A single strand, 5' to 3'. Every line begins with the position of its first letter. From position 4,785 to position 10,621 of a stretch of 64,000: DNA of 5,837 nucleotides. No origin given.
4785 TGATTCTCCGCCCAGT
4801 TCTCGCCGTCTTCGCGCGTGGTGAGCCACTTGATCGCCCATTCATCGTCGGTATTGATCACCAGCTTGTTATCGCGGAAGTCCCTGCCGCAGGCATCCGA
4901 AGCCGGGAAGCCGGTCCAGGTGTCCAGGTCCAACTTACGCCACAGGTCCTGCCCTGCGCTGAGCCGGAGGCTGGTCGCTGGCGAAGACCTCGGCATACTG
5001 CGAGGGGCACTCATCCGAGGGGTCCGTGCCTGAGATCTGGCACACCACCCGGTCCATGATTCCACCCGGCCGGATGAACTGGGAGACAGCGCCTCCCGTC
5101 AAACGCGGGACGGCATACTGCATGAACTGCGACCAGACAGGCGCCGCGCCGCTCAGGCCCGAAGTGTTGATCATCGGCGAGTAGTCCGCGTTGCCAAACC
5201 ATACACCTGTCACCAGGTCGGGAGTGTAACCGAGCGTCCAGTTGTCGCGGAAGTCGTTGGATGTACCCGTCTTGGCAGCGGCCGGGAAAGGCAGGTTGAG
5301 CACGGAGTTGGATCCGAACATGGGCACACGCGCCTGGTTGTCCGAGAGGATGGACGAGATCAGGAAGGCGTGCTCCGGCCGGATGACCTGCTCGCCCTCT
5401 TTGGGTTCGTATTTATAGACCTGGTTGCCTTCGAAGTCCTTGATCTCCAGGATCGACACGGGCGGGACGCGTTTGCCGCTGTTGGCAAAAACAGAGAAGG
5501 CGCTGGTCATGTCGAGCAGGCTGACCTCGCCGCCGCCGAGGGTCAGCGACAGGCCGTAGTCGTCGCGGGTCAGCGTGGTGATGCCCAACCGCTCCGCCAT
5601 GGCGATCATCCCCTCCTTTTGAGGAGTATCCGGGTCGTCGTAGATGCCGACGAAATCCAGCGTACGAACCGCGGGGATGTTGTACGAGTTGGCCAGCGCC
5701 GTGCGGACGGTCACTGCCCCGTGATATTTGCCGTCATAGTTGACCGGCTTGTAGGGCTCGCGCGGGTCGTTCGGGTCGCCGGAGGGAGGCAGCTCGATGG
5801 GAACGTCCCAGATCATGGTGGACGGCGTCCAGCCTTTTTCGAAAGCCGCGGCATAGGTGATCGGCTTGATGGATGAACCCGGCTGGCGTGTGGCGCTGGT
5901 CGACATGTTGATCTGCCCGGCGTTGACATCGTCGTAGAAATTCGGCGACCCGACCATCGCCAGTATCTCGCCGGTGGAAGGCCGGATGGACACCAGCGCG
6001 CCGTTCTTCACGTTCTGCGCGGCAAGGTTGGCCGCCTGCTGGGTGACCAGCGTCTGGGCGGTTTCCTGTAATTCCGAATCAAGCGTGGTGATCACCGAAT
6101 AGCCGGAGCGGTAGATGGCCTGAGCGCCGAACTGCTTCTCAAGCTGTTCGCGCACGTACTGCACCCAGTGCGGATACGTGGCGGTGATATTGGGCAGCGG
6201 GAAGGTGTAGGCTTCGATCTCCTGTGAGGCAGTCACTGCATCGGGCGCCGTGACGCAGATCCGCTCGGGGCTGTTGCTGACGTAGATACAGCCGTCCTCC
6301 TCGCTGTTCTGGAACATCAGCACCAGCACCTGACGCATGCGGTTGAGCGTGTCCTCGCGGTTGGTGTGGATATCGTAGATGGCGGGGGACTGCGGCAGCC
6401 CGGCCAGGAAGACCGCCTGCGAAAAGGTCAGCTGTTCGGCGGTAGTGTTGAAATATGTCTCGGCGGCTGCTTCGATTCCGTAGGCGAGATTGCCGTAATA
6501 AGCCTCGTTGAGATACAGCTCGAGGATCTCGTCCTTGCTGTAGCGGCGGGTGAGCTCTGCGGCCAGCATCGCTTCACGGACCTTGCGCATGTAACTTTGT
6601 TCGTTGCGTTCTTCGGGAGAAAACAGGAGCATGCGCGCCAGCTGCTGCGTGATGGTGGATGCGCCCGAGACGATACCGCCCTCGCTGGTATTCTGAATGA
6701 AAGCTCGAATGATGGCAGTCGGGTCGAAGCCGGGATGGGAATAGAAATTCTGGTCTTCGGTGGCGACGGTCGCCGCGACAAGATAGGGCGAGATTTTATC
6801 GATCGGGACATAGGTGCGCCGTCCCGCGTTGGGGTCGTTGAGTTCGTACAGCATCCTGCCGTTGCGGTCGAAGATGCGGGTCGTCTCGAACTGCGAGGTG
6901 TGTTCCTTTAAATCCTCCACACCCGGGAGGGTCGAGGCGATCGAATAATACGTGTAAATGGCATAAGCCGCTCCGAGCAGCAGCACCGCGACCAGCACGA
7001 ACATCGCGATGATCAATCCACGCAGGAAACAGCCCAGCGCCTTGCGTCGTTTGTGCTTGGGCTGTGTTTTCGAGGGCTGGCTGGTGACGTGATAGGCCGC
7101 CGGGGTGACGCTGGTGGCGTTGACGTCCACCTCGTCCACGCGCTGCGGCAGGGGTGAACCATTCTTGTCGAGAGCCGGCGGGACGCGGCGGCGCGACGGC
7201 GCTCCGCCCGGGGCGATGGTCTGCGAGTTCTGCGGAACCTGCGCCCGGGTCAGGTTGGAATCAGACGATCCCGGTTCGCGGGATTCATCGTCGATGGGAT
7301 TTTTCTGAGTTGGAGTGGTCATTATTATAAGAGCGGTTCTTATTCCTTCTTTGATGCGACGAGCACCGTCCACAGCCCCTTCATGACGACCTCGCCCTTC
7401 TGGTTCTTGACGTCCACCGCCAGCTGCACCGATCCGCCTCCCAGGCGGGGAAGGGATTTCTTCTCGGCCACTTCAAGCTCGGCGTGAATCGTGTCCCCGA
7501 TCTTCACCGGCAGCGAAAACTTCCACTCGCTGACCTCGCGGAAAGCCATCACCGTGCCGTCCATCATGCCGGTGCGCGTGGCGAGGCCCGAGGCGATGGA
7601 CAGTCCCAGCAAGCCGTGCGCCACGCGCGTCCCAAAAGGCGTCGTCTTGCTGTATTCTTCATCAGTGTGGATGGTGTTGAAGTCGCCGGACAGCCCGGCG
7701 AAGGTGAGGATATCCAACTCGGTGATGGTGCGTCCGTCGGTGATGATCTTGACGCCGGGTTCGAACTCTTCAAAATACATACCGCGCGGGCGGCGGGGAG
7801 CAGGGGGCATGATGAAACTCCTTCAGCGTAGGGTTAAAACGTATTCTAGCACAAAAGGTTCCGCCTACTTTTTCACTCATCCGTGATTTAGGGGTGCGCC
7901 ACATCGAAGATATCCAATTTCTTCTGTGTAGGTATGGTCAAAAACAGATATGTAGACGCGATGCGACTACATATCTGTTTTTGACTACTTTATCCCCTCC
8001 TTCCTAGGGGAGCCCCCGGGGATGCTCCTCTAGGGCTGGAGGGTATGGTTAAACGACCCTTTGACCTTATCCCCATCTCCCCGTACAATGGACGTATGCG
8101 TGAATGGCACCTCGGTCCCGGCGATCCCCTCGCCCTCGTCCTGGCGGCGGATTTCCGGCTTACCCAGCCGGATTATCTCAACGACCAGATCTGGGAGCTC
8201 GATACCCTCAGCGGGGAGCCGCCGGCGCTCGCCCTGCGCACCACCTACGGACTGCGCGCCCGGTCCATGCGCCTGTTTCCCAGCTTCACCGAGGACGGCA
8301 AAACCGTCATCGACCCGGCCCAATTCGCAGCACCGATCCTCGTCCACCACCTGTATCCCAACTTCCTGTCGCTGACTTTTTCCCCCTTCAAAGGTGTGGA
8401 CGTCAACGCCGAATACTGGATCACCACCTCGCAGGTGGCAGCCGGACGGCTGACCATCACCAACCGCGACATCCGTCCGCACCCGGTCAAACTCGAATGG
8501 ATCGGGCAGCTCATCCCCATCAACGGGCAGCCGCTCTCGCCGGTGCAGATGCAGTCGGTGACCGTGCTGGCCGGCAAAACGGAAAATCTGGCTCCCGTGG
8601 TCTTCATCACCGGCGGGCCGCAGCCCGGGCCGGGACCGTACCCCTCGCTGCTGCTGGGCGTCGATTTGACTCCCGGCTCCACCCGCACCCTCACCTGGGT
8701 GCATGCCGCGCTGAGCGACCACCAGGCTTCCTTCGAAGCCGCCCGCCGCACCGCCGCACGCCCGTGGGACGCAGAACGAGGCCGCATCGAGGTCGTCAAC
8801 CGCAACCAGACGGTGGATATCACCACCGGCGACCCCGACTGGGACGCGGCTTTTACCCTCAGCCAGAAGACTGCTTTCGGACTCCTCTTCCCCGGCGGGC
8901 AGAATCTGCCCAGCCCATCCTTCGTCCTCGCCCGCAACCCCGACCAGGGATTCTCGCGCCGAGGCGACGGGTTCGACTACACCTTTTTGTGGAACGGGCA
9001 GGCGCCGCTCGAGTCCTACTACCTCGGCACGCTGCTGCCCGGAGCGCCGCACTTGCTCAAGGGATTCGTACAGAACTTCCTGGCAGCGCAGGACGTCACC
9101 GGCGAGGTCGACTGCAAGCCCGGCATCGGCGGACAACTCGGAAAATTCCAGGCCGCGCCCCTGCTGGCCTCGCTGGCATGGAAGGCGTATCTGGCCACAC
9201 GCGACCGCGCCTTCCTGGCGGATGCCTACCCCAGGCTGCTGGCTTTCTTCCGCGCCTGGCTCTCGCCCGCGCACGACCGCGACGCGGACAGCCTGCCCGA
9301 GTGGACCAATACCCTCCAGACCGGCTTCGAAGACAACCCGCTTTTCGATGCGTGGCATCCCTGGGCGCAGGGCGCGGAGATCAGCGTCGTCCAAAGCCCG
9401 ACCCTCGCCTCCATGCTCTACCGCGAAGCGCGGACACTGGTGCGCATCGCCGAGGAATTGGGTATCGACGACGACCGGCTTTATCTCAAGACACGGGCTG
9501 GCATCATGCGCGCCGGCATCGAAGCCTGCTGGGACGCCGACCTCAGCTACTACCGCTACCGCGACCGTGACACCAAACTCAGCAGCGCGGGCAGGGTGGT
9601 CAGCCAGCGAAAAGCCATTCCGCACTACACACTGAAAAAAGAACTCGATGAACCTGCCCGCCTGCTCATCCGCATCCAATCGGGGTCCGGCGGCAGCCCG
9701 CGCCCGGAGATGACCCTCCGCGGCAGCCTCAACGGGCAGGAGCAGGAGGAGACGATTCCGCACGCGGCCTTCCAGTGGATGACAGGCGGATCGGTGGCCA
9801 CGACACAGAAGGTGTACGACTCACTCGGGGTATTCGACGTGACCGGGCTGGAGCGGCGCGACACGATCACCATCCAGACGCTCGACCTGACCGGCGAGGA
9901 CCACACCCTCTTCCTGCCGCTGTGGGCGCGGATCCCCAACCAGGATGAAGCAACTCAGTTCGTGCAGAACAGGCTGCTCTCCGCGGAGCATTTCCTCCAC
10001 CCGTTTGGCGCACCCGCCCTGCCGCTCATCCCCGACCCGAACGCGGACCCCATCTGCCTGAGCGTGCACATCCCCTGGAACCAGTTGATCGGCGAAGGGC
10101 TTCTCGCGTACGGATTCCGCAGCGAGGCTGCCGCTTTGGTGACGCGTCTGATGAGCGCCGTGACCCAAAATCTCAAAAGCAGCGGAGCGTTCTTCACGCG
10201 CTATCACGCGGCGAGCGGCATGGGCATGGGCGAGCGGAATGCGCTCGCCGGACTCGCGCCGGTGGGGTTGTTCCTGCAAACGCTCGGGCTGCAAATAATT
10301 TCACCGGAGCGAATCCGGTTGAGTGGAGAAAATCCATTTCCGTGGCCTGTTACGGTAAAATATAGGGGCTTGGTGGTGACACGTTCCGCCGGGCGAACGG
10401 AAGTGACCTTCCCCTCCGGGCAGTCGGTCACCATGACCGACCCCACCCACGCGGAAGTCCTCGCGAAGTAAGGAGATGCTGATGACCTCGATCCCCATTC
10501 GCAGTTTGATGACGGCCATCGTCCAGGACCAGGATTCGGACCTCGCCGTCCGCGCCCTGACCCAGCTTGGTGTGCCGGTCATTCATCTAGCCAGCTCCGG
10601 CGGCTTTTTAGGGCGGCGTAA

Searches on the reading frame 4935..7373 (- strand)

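Call 20: search_protein_families(library=pfam, proteins=[window:4935-7373:-])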
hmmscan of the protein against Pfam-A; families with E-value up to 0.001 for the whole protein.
window:4935-7373:- (812 aa): 2 families
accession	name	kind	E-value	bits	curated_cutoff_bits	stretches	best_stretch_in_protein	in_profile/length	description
PF00912.28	Transgly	-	1.8e-60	203.8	27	1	172-353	2-177/178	Transglycosylase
PF00905.27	Transpeptidase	-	4.1e-23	82.5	22.1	1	458-719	1-267/299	Penicillin binding protein transpeptidase domain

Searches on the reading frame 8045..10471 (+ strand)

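Call 20: search_protein_families(library=pfam, proteins=[window:8045-10471:+])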
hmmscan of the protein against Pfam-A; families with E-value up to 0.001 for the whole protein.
window:8045-10471:+ (808 aa): 1 family
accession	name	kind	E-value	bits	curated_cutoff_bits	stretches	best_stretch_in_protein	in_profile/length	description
PF22422.2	MGH1-like_GH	-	6.8e-19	69.1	27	1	340-517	39-239/356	Mannosylglycerate hydrolase MGH1-like glycoside hydrolase domain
